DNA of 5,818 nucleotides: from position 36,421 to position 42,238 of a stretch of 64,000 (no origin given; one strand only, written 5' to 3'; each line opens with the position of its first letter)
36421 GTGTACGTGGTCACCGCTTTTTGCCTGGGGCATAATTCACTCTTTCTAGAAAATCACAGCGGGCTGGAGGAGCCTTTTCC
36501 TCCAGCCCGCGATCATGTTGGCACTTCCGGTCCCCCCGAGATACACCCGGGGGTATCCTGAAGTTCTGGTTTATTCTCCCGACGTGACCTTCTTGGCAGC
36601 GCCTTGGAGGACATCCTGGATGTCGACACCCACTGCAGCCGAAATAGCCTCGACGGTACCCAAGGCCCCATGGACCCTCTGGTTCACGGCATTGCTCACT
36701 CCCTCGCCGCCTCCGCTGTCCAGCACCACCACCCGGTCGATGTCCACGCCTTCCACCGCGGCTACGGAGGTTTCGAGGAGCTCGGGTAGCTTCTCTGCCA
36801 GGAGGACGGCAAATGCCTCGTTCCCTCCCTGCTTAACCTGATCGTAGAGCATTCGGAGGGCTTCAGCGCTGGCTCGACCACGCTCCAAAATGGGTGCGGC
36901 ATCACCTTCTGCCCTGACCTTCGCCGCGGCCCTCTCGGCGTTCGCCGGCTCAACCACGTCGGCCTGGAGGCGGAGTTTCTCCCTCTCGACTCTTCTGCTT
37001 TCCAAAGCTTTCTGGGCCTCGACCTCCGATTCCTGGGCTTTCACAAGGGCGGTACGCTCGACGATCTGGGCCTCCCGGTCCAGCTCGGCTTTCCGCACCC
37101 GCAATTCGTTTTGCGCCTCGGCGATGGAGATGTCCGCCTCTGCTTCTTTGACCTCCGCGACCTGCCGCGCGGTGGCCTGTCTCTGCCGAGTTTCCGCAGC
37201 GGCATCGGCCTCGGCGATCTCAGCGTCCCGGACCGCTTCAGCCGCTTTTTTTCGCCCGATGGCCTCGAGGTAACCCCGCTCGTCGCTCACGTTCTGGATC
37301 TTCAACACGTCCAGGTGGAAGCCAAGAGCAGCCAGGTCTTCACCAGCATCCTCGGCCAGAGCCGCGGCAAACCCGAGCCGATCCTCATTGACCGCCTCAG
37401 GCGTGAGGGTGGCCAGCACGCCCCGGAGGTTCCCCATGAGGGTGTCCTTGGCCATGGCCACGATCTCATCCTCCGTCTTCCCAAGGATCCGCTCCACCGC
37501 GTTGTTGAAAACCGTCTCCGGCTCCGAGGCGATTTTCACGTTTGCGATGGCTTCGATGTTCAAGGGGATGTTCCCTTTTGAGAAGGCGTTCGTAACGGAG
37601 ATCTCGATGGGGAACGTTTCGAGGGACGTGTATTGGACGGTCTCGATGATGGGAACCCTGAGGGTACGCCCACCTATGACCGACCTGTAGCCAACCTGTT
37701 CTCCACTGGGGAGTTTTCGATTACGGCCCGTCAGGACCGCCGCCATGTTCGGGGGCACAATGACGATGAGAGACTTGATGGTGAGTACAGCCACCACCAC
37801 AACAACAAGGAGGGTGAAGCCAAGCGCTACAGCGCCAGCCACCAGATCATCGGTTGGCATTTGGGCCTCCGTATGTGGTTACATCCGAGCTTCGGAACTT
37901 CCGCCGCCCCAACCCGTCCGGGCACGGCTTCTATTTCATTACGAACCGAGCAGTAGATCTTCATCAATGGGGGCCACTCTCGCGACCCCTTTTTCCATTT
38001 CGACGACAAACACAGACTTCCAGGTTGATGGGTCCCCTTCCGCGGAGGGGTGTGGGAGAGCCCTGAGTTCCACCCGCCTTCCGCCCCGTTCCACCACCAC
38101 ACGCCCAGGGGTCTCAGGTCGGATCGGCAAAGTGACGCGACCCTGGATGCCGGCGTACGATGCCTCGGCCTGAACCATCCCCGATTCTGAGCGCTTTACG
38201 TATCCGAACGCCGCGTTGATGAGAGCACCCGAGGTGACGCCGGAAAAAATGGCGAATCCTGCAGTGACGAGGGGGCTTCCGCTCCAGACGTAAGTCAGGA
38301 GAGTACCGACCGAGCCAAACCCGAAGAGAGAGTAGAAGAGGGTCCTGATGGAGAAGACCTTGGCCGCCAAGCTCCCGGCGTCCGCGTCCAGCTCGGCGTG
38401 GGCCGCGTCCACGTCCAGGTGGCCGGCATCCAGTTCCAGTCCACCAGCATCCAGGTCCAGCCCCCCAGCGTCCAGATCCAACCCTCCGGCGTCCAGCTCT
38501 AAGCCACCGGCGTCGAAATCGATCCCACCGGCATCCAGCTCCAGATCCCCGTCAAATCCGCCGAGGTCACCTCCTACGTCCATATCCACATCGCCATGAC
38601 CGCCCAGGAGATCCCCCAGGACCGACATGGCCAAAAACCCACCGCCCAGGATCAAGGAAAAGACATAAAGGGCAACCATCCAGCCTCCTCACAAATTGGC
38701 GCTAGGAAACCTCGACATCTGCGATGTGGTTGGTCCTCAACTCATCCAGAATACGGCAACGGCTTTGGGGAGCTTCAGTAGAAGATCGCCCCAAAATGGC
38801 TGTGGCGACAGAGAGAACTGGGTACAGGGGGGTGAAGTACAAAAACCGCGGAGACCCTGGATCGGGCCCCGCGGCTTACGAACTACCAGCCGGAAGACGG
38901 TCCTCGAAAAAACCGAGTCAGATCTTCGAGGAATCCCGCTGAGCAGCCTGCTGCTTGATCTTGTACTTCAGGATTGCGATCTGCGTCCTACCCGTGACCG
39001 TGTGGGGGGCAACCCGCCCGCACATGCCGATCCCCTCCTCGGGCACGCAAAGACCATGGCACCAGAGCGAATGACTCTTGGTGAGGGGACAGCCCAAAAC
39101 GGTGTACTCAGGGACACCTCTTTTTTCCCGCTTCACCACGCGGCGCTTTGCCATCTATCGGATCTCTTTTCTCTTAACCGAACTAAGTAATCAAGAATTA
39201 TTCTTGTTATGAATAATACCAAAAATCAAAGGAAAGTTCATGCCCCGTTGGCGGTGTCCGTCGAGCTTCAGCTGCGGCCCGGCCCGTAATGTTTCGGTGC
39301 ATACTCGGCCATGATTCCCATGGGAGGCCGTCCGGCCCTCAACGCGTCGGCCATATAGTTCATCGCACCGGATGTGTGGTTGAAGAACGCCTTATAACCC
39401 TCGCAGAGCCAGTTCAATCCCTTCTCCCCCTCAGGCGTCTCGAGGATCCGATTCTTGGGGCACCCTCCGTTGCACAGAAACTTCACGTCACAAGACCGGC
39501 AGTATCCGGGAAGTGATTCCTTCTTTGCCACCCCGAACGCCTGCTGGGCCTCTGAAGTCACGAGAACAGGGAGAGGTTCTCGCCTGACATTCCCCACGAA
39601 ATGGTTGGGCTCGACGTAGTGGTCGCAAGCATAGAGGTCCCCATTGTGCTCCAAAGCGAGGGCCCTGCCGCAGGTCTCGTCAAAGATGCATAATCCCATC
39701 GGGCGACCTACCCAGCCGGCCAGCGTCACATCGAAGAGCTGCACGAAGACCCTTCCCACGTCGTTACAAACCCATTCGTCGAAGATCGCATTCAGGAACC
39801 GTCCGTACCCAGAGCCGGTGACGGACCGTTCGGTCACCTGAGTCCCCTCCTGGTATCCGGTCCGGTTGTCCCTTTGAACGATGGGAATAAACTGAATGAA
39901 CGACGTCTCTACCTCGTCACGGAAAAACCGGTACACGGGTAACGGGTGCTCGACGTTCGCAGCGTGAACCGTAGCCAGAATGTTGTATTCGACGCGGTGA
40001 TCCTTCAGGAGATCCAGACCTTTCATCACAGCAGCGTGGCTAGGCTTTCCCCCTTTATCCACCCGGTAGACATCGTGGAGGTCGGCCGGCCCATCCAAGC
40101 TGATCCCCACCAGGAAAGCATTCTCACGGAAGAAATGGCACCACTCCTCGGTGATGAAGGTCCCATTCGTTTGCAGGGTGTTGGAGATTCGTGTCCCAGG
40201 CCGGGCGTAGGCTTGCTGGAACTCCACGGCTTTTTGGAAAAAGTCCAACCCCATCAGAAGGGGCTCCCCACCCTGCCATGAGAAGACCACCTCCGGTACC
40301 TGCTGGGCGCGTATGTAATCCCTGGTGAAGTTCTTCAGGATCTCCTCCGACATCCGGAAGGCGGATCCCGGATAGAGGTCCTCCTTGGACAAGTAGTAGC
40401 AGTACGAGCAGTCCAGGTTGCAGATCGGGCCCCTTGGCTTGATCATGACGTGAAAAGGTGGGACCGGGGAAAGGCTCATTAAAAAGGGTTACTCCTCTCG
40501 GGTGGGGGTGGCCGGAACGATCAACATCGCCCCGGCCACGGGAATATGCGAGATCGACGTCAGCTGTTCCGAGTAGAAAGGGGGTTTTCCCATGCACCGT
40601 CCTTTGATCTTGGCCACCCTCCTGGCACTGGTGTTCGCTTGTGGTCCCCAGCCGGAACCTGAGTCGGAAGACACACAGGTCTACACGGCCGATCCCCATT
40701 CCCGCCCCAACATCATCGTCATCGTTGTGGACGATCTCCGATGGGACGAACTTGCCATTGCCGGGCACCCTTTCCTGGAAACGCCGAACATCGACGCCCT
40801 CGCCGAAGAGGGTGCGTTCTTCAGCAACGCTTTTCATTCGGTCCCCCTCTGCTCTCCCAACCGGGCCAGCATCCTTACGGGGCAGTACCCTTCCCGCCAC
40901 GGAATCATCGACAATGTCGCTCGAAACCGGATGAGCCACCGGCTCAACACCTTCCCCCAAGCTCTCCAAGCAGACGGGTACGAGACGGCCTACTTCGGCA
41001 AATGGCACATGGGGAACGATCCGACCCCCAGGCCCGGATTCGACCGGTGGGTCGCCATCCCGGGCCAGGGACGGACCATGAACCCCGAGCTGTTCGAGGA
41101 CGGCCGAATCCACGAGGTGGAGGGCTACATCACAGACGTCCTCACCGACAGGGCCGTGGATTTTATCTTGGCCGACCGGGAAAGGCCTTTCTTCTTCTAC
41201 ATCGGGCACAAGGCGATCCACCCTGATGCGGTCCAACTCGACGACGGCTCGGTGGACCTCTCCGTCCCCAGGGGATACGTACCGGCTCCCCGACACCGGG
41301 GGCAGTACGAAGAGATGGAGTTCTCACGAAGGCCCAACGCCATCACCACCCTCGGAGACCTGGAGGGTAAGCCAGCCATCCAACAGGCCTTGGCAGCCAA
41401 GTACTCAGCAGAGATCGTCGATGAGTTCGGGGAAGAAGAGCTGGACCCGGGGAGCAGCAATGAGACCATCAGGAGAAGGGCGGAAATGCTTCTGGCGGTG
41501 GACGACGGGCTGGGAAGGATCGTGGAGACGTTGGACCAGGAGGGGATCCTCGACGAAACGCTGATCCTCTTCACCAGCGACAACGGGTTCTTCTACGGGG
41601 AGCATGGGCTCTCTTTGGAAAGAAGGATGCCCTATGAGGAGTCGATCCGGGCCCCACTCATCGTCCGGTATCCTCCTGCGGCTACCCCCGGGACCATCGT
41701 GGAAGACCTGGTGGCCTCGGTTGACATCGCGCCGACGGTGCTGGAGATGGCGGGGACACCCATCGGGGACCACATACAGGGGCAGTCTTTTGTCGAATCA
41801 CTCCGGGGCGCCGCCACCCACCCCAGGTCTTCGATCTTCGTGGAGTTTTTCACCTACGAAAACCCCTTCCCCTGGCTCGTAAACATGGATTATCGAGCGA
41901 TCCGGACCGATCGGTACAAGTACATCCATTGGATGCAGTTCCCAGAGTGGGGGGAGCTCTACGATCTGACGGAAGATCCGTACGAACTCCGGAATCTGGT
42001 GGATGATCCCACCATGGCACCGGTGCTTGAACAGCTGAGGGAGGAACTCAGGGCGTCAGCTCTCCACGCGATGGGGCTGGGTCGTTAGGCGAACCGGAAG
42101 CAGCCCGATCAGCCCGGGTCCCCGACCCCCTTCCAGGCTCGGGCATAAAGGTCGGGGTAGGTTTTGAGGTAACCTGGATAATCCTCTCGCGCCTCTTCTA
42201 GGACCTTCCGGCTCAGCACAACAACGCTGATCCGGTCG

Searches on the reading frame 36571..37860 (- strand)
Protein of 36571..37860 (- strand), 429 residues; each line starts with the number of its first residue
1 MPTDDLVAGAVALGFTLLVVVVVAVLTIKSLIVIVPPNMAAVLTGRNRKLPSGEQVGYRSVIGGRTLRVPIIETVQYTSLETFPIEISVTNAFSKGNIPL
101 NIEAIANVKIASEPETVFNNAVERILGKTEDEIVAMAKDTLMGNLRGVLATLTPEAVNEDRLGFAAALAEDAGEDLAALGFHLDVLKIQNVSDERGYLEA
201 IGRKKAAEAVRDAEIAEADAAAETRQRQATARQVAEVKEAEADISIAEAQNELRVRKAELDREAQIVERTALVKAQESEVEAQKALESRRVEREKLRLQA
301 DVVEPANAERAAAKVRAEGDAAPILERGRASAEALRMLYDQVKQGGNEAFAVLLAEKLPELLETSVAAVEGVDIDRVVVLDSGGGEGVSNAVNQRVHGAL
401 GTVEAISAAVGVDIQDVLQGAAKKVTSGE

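Call 26: search_protein_families(library=pfam, proteins=[window:36571-37860:-], max_evalue=0.0001)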
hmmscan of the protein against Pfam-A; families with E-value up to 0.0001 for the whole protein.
window:36571-37860:- (429 aa): 2 families
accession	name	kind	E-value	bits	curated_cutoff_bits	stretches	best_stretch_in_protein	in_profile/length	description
PF01145.31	Band_7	-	1.6e-19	71.1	23.6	1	34-221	2-175/176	SPFH domain / Band 7 family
PF15975.10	Flot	-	1.3e-05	25.8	27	1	306-412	2-108/124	Flotillin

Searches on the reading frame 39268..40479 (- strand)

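Call 26: search_protein_families(library=pfam, proteins=[window:39268-40479:-], max_evalue=0.0001)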
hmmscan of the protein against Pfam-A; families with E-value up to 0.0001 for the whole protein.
window:39268-40479:- (403 aa): 2 families
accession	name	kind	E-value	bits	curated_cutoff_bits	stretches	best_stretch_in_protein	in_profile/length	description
PF04055.27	Radical_SAM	-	3.5e-15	57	29.5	1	17-169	4-149/166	Radical SAM superfamily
PF13186.11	SPASM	-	1e-08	35.8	21.5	1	271-331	5-67/67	Iron-sulfur cluster-binding domain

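Call 47: search_protein_families(library=ncbifam, proteins=[window:39268-40479:-], max_evalue=0.00001)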
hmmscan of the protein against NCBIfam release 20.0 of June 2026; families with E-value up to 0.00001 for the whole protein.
window:39268-40479:- (403 aa): 50 families (the best 25 are shown)
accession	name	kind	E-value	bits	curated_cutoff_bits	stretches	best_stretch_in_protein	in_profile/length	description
TIGR03942.1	sulfatase_rSAM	equivalog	2.9e-145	483.9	349.45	1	10-378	1-362/363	anaerobic sulfatase maturase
NF010308.0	PRK13745.1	equivalog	8.2e-138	459.8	484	1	8-392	12-404/412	anaerobic sulfatase-maturation protein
NF010321.0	PRK13758.1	equivalog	1.7e-68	231.5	441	1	7-380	2-369/370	anaerobic sulfatase-maturase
NF041298.1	rSAM_mat_DynA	equivalog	3.5e-57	194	450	1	12-370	4-350/356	dynobactin maturation radical SAM/SPASM protein DynA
NF041300.1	rSAM_mat_DarW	exception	2.3e-51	175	650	1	4-376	36-401/415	radical SAM/SPASM peptide maturase DarW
NF038005.1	rSAM_mat_DarE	equivalog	3.1e-43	148.1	650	1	19-350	83-410/432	darobactin maturation radical SAM/SPASM protein DarE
TIGR04261.1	rSAM_GlyRichRpt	subfamily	4.9e-42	144.2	310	1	18-190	5-177/363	cyclophane-forming radical SAM/SPASM peptide maturase GrrM/OscB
NF041718.1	rSAM_phane_AMC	equivalog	6.9e-39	133.9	425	1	11-188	8-177/362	cyclophane-forming radical SAM peptide maturase AmcB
NF041707.1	rSAM_YhhB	equivalog_domain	3.5e-37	128.2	445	1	20-347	12-340/369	cyclophane-forming radical SAM/SPASM peptide maturase YhhB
TIGR04083.1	rSAM_pep_methan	hypoth_equivalog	1.4e-34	119.6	300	1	10-374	1-344/376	TIGR04083 family peptide-modifying radical SAM enzyme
TIGR04496.1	rSAM_XyeB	equivalog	4.3e-32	111.3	450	1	19-370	13-366/385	cyclophane-forming radical SAM/SPASM peptide maturase XyeB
TIGR04269.1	SAM_SPASM_FxsB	subfamily_domain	1.8e-31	109.5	370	1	20-344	12-337/363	FxsB family cyclophane-forming radical SAM/SPASM peptide maturase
NF047865.1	rSAM_PapB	equivalog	4e-29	101.9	340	1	20-177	13-167/330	PapB family radical SAM/SPASM ranthipeptide maturase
TIGR03906.1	quino_hemo_SAM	equivalog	6.5e-26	91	453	1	20-342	104-416/467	quinohemoprotein amine dehydrogenase maturation protein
TIGR04163.1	rSAM_cobopep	equivalog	1.2e-25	90.2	375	1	19-365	73-411/428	peptide-modifying radical SAM enzyme CbpB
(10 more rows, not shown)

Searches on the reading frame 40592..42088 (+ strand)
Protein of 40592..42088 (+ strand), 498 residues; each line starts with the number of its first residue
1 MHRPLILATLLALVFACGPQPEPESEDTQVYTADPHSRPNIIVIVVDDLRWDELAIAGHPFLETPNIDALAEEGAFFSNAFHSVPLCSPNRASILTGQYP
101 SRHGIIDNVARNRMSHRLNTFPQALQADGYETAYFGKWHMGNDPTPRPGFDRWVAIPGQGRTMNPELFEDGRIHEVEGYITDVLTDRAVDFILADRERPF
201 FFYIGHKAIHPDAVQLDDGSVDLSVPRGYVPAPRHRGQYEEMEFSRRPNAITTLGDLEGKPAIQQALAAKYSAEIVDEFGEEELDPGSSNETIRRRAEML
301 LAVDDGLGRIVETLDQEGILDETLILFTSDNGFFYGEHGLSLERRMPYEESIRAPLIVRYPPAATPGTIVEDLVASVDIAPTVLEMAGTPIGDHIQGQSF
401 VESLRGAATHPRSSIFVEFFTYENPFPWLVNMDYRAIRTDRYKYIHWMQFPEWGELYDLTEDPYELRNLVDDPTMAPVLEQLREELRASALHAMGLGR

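Call 47: search_protein_families(library=ncbifam, proteins=[window:40592-42088:+], max_evalue=0.00001)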
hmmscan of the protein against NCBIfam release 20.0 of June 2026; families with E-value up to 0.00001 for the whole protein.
window:40592-42088:+ (498 aa): 6 families
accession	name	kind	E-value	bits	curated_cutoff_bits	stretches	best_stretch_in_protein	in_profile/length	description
NF010322.0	PRK13759.1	equivalog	1.3e-62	211.9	481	2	301-486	275-453/486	arylsulfatase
NF045661.1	HdlasePehA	equivalog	2.7e-51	174.7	900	2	182-483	184-478/506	phosphoric/sulfuric ester hydrolase PehA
TIGR03417.1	chol_sulfatase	equivalog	6.5e-51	173.7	433.45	2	301-488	260-438/500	choline-sulfatase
NF052527.1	Mn_arylsulf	exception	8.2e-33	114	850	2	38-152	1-114/479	manganese-dependent arylsulfatase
NF038282.1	LapC_YejM_PbgA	exception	4.1e-07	28.7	825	0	288-398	406-514/584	LPS biosynthesis-modulating metalloenzyme YejM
NF042991.1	alk_phos_PafA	equivalog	7.4e-06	24.6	650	0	7-110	7-110/554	alkaline phosphatase PafA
